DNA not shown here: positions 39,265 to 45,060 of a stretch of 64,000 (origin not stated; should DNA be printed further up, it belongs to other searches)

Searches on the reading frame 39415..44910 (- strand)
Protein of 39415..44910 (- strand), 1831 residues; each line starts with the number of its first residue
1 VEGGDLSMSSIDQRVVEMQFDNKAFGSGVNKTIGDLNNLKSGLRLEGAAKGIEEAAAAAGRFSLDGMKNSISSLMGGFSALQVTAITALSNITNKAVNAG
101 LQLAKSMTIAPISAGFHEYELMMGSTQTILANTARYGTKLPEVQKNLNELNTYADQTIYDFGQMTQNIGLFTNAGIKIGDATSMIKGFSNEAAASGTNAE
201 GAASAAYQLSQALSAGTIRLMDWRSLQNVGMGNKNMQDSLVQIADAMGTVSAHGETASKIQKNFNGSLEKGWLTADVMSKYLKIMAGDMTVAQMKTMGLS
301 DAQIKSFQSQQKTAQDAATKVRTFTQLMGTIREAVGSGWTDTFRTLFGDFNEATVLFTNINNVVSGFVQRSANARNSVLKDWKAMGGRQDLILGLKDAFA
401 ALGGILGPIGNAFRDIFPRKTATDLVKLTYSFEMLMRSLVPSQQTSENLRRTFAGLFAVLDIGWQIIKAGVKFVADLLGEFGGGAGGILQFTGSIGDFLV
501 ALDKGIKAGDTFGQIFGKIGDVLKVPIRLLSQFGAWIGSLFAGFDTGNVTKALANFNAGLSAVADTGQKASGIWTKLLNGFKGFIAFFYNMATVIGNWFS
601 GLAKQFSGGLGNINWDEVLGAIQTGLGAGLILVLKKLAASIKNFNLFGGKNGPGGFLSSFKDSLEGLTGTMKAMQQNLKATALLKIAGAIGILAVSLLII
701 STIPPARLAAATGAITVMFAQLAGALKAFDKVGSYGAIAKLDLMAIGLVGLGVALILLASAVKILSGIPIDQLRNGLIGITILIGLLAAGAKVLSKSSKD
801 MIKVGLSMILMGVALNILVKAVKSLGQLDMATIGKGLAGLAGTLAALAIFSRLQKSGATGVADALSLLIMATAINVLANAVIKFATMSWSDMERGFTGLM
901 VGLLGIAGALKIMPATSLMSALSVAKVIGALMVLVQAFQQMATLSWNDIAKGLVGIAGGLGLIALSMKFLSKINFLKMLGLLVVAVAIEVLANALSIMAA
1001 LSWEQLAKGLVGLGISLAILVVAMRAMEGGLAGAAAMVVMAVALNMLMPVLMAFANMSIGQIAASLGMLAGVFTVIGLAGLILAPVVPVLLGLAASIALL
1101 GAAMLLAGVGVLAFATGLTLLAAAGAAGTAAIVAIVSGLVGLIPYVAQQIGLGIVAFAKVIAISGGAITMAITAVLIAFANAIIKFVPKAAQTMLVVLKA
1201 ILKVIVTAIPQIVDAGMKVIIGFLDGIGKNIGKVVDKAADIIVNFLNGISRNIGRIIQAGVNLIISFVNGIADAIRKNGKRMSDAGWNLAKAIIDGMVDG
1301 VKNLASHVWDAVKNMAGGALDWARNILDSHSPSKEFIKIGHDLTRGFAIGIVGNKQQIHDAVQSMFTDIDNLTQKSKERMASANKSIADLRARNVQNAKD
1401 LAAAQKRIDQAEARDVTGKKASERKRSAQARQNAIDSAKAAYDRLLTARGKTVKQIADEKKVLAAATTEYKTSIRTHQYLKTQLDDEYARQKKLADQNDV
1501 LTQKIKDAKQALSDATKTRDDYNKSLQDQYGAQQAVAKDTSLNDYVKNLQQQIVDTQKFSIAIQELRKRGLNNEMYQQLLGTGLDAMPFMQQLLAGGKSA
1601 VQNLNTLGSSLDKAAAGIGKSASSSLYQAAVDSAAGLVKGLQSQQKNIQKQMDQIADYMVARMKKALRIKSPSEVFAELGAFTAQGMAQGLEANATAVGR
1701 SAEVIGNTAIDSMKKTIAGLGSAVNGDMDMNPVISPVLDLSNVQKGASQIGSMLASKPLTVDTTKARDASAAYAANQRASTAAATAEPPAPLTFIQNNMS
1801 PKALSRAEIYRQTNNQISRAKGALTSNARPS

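Call 57: search_protein_families(library=phrogs, proteins=[window:39415-44910:-], max_evalue=0.00001)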
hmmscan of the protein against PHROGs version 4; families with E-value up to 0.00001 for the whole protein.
window:39415-44910:- (1831 aa): 10 families
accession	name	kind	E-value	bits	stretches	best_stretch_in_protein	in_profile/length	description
phrog_4372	-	tail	0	1829.1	1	8-1826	1-1676/1681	tail length tape measure protein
phrog_5493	-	tail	1.2e-35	124.2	3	1291-1433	949-1095/1102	tail length tape measure protein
phrog_1204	-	tail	3.5e-21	75.9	1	1539-1820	1218-1464/1483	tail protein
phrog_1686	-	tail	1.1e-19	70.9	2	1544-1749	967-1177/1224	tail length tape measure protein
phrog_5218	-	unknown function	5.7e-15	55.5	2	1281-1414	1339-1483/1599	-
phrog_58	-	tail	1.5e-14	54.4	1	670-1471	205-1113/1544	tail length tape measure protein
phrog_305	-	tail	1.8e-13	51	1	935-1450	342-825/1001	tail length tape measure protein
phrog_1272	-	tail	2.8e-11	42.9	2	1268-1398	1424-1549/1606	tail length tape measure protein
phrog_27817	-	unknown function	1.6e-06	28.9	0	1660-1719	6-65/208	-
phrog_167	-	tail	2.5e-06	26.5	1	126-618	365-798/1555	tail length tape measure protein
